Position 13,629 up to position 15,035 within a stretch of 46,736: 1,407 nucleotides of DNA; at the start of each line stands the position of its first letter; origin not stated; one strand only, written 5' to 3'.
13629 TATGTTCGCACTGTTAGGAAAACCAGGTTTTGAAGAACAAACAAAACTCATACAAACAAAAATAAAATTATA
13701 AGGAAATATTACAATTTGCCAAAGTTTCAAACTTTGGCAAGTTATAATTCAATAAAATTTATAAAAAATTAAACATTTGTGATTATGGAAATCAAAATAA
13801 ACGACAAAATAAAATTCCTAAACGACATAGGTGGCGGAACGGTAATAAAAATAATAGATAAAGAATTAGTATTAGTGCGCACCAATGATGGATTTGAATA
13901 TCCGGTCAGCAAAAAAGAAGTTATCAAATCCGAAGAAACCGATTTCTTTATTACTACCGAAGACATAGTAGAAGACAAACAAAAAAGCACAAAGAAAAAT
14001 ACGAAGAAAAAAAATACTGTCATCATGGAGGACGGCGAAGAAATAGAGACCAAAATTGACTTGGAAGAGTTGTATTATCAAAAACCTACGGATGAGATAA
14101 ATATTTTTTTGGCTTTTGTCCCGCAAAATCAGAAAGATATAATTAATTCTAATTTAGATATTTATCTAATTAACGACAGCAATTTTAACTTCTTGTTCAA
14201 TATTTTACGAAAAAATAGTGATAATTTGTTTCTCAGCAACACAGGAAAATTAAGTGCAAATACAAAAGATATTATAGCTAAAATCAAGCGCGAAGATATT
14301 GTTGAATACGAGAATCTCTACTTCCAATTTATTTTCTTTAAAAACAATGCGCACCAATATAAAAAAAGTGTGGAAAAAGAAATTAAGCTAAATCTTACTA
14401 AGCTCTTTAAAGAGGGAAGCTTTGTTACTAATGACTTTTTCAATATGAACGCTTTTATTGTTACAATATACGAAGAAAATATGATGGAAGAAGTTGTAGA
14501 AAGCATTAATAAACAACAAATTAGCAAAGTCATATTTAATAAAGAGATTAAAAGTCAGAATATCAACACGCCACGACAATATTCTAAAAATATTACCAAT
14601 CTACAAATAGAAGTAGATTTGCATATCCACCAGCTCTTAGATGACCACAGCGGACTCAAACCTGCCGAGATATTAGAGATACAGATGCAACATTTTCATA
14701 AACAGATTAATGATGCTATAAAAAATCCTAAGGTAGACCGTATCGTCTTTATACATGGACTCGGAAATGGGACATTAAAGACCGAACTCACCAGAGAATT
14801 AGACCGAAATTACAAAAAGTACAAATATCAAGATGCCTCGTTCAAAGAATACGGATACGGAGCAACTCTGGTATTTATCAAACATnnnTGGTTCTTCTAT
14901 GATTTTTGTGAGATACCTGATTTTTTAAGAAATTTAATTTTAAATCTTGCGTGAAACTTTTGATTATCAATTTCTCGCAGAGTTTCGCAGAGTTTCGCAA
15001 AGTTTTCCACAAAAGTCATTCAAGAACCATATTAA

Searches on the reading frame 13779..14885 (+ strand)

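Call 17: search_protein_families(library=pfam, proteins=[window:13779-14885:+], max_evalue=0.01)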
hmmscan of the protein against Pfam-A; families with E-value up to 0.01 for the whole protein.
window:13779-14885:+ (369 aa): 2 families
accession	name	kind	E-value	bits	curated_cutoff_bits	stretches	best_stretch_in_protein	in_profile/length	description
PF09640.15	DUF2027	-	3.5e-28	98.5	25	1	107-257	1-151/156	Domain of unknown function (DUF2027)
PF01713.27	Smr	-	1.6e-06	28.6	25.7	1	306-368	15-77/77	Smr domain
